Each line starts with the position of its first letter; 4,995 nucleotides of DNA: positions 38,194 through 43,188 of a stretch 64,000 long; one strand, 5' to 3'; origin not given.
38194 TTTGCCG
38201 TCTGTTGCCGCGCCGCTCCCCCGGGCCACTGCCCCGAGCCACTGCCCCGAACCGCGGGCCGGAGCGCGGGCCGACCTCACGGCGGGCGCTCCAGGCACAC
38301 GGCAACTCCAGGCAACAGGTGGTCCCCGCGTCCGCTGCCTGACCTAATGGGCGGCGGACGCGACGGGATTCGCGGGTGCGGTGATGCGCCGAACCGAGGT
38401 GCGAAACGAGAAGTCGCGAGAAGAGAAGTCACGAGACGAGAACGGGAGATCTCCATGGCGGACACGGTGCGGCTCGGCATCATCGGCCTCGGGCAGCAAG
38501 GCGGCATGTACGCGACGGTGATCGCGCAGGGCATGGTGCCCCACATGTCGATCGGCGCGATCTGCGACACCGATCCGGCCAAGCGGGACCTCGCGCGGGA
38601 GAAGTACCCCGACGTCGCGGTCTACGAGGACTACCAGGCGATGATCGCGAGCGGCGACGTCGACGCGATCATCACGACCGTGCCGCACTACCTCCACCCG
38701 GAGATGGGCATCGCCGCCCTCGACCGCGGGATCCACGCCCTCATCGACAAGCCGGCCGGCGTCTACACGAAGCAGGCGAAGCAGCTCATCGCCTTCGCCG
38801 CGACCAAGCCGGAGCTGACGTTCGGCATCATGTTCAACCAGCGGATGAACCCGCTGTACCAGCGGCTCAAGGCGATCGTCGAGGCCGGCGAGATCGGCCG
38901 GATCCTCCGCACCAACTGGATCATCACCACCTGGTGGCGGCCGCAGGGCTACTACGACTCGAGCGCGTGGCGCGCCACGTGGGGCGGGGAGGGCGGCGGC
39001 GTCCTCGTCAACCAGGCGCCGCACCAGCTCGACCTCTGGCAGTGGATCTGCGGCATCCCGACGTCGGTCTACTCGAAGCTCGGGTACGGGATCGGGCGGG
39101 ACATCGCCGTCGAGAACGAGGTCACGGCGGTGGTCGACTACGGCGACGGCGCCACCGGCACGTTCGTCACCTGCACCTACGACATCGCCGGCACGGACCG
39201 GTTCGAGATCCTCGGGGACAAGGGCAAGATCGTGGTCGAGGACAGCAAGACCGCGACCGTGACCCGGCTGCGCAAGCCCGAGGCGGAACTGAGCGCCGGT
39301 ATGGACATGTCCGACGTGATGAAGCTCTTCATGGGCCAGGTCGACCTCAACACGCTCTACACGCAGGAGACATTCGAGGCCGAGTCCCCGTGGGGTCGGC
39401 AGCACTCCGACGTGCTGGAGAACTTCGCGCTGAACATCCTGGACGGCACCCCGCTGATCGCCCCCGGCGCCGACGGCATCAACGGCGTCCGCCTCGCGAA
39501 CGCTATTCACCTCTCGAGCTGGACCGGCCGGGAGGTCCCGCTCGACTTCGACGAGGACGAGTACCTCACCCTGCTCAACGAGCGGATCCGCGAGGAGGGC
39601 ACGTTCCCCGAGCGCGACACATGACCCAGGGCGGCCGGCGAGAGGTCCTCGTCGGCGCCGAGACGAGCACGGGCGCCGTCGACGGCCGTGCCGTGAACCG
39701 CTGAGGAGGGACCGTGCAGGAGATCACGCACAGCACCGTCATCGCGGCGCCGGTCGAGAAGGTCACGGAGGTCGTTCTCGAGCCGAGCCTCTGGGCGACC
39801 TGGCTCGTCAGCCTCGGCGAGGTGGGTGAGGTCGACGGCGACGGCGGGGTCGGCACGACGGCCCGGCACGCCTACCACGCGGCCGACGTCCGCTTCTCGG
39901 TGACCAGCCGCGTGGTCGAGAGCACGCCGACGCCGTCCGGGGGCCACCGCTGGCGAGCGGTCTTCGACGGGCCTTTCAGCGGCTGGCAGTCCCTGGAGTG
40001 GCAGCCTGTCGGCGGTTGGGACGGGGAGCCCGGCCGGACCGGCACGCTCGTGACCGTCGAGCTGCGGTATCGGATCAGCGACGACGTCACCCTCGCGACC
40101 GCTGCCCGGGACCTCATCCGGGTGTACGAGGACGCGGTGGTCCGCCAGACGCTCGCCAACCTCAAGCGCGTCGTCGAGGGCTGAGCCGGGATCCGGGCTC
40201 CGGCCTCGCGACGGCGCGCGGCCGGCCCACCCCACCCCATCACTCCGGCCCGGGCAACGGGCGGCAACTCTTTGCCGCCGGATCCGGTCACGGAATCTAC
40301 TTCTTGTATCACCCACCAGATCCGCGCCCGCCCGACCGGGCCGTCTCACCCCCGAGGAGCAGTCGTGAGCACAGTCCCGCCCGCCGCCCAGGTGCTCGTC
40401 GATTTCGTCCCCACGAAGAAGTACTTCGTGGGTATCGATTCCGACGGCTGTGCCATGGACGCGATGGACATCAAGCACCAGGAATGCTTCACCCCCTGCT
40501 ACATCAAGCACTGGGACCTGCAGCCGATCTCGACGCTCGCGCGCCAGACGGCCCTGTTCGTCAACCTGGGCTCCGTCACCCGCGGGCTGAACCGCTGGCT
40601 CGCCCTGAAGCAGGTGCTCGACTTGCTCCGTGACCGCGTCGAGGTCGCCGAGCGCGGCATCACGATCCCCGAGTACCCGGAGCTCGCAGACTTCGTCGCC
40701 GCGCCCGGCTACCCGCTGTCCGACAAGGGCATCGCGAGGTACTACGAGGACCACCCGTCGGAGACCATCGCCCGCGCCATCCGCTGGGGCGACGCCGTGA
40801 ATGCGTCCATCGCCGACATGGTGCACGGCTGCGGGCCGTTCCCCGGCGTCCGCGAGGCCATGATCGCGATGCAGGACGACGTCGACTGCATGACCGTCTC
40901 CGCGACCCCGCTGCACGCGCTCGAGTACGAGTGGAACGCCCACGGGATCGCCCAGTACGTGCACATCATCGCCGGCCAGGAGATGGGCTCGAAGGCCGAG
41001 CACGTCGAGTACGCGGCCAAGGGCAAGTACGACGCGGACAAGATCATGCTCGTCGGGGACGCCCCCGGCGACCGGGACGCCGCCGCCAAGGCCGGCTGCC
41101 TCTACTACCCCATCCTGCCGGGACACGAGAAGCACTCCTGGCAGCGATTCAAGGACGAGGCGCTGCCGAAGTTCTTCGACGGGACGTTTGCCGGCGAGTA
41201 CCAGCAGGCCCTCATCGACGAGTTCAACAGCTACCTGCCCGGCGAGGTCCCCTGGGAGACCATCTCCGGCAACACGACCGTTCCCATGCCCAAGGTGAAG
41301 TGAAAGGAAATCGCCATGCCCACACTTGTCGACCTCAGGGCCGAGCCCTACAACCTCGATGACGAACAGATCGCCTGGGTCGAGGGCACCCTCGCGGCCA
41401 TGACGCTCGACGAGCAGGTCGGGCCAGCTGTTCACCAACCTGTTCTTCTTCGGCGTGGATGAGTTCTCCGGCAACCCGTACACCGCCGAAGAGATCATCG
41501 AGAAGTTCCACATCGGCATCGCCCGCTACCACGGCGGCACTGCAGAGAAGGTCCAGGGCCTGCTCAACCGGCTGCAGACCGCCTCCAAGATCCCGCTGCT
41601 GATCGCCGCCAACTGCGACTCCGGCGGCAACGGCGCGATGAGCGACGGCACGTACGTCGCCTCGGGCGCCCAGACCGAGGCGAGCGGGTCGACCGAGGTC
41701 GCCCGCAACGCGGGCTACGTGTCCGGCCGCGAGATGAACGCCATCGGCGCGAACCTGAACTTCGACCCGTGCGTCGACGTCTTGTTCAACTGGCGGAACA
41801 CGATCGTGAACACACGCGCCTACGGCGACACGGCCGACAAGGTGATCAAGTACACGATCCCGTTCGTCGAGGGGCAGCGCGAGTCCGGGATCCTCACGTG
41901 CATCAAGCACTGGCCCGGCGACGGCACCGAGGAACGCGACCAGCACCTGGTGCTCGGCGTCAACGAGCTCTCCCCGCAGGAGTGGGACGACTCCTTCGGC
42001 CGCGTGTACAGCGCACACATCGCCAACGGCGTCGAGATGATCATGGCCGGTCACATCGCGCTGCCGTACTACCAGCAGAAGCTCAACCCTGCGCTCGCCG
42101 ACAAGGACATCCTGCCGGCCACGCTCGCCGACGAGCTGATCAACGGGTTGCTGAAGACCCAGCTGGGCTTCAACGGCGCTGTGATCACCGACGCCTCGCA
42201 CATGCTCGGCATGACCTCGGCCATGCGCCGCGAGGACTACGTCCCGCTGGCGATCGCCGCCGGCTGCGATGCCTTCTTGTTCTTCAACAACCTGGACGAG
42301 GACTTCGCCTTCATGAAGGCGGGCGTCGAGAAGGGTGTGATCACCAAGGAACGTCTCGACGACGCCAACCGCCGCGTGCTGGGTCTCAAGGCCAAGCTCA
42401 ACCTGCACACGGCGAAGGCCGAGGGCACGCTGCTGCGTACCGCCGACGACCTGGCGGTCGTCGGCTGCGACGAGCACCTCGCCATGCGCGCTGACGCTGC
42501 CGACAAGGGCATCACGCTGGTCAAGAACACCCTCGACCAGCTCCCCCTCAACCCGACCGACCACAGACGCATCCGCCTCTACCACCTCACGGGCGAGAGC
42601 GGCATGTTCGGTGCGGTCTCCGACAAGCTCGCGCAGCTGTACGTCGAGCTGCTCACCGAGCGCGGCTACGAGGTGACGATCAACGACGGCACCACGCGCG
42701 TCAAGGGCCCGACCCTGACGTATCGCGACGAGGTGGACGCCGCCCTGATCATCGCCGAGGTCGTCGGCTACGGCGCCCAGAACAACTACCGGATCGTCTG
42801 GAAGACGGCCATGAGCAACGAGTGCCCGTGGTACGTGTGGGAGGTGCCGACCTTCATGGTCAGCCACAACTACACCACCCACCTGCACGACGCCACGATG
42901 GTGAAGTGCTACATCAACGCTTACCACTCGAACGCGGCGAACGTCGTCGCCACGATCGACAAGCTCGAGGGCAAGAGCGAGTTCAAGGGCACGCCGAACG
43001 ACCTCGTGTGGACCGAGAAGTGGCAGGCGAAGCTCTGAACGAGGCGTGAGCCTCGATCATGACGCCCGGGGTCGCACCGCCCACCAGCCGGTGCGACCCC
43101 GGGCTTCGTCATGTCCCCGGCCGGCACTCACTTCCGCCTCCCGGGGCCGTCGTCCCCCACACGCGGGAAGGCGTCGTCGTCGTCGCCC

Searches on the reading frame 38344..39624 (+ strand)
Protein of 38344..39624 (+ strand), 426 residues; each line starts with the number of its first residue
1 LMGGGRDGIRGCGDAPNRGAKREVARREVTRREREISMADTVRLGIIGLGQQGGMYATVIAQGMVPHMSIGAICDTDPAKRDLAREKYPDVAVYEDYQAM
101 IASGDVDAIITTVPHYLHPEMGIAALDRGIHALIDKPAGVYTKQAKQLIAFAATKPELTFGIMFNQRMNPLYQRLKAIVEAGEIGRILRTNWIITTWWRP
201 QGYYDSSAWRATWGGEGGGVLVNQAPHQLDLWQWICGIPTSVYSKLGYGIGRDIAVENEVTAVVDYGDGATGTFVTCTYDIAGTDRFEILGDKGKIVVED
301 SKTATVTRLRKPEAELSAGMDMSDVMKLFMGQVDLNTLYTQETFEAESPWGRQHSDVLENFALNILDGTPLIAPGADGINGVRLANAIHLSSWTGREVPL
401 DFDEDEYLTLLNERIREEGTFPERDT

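Call 20: search_protein_families(library=pfam, proteins=[window:38344-39624:+])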
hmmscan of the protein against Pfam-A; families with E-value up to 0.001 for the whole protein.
window:38344-39624:+ (426 aa): 3 families
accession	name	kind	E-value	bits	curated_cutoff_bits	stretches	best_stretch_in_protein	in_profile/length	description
PF22725.1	GFO_IDH_MocA_C3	-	2e-26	92.8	27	1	172-297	1-124/124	GFO/IDH/MocA C-terminal domain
PF02894.22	GFO_IDH_MocA_C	-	5.7e-23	82.3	22.9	1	176-400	1-218/218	Oxidoreductase family, C-terminal alpha/beta domain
PF01408.29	GFO_IDH_MocA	-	8.4e-16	59.2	24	1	43-156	2-113/120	Oxidoreductase family, NAD-binding Rossmann fold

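Call 60: search_solved_structures(query=window:38455-39624:+, max_evalue=1e-10)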
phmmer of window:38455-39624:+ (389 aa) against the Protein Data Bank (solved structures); distinct sequences matched with E-value up to 1e-10: 29.
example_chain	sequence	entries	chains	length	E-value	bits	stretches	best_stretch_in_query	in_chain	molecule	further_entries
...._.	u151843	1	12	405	1.2e-149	501.9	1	4-388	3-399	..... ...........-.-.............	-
3q2i_A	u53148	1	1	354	1.7e-31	113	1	6-262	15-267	dehydrogenase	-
3q2k_A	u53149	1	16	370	2.1e-31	112.7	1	5-261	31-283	oxidoreductase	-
1zh8_A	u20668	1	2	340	7.7e-20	74.6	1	5-267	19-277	oxidoreductase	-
3cea_A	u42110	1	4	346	1.6e-19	73.5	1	5-259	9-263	Myo-inositol 2-dehydrogenase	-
3e82_A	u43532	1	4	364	1.8e-19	73.4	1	3-261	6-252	Putative oxidoreductase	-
4n54_A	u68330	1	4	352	4.7e-19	72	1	3-204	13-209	Inositol dehydrogenase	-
4mkx_A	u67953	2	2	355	5.2e-19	71.9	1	3-204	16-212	Inositol dehydrogenase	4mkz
6jw6_A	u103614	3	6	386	6.7e-19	71.5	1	2-199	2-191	Dehydrogenase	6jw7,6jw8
3moi_A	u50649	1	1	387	2.5e-18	69.6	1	5-252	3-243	Probable dehydrogenase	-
3fhl_A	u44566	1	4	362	3.2e-17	66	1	4-211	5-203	Putative oxidoreductase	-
3kux_A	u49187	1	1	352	1.3e-14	57.4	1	1-259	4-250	Putative oxidoreductase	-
3e18_A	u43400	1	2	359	1.6e-14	57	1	6-265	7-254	oxidoreductase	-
8qc2_A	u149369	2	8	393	1.9e-14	56.8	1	2-223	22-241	Gfo/Idh/MocA family oxidoreductase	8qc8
1evj_A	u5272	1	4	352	7.4e-14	54.9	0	9-263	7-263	GLUCOSE-FRUCTOSE OXIDOREDUCTASE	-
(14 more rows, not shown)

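Call 65: search_solved_structures(query=window:38455-39624:+, max_evalue=1e-100, show_alignments=1)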
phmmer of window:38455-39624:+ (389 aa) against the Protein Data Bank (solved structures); distinct sequences matched with E-value up to 1e-100: 1.
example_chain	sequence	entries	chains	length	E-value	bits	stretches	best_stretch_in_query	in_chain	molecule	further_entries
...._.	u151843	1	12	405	1.2e-149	501.9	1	4-388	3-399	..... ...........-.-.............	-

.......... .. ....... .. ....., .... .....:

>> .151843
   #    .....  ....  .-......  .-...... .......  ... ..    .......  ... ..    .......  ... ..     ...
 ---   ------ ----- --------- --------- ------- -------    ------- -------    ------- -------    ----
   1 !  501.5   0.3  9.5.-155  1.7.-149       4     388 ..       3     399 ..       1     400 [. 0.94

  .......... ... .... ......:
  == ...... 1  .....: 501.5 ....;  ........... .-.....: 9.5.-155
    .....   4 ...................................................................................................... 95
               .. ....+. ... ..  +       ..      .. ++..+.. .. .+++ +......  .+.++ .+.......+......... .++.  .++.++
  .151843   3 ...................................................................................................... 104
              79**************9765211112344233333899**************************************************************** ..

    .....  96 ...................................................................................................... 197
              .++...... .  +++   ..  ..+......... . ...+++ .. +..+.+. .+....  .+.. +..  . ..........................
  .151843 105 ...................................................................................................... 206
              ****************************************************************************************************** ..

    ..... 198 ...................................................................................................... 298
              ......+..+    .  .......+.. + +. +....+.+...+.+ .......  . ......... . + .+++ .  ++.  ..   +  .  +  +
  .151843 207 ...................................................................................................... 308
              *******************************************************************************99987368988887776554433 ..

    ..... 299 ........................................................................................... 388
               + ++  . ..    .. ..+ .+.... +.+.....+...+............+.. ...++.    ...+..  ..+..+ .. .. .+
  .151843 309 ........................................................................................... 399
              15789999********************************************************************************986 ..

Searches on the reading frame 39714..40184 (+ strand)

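Call 20: search_protein_families(library=pfam, proteins=[window:39714-40184:+])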
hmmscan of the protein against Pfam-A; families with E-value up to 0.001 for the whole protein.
window:39714-40184:+ (156 aa): 1 family
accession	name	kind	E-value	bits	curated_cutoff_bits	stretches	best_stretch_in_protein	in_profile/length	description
PF10604.15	Polyketide_cyc2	-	4.5e-14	53.4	27.4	1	1-155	1-142/142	Polyketide cyclase / dehydrase and lipid transport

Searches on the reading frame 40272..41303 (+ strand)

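Call 20: search_protein_families(library=pfam, proteins=[window:40272-41303:+])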
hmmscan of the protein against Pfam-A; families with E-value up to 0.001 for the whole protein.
window:40272-41303:+ (343 aa): 1 family
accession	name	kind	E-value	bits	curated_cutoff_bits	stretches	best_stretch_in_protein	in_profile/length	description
PF13419.12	HAD_2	-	0.00015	22.4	23.8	1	172-276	65-173/178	Haloacid dehalogenase-like hydrolase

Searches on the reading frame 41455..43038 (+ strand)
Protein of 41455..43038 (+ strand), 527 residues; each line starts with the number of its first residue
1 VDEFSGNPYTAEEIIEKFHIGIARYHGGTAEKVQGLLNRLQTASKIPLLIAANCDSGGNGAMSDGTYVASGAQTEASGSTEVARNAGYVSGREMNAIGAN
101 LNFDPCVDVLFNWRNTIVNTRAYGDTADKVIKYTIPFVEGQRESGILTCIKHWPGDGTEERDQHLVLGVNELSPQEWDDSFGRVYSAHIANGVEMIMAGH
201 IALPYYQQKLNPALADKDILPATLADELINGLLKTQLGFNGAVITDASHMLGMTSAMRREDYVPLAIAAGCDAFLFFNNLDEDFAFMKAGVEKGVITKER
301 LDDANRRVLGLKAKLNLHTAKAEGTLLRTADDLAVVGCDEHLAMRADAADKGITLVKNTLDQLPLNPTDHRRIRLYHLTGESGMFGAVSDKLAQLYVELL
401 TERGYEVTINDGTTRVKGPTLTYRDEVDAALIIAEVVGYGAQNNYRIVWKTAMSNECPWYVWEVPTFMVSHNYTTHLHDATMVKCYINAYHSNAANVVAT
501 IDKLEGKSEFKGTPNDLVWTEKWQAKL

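Call 20: search_protein_families(library=pfam, proteins=[window:41455-43038:+])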
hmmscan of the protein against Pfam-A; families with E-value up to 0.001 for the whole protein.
window:41455-43038:+ (527 aa): 1 family
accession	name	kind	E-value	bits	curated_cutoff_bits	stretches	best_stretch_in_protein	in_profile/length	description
PF00933.27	Glyco_hydro_3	-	1.3e-49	169.8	27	1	40-310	52-315/316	Glycosyl hydrolase family 3 N terminal domain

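Call 46: search_protein_families(library=ncbifam, proteins=[window:41455-43038:+], max_evalue=1e-10)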
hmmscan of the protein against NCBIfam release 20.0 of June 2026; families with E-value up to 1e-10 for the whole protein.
window:41455-43038:+ (527 aa): 3 families
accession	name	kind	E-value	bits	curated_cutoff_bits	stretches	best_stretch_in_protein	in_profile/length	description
NF003740.0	PRK05337.1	equivalog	1e-26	93.9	207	1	36-288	46-292/340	beta-N-acetylhexosaminidase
NF052331.1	Bet13-16Glucosase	equivalog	1.2e-13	50.1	1330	1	13-368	43-382/750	exo-beta-d-1,3/1,6-glucosidase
NF011678.0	PRK15098.1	equivalog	9.6e-12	44.1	666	1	76-366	128-408/765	beta-glucosidase BglX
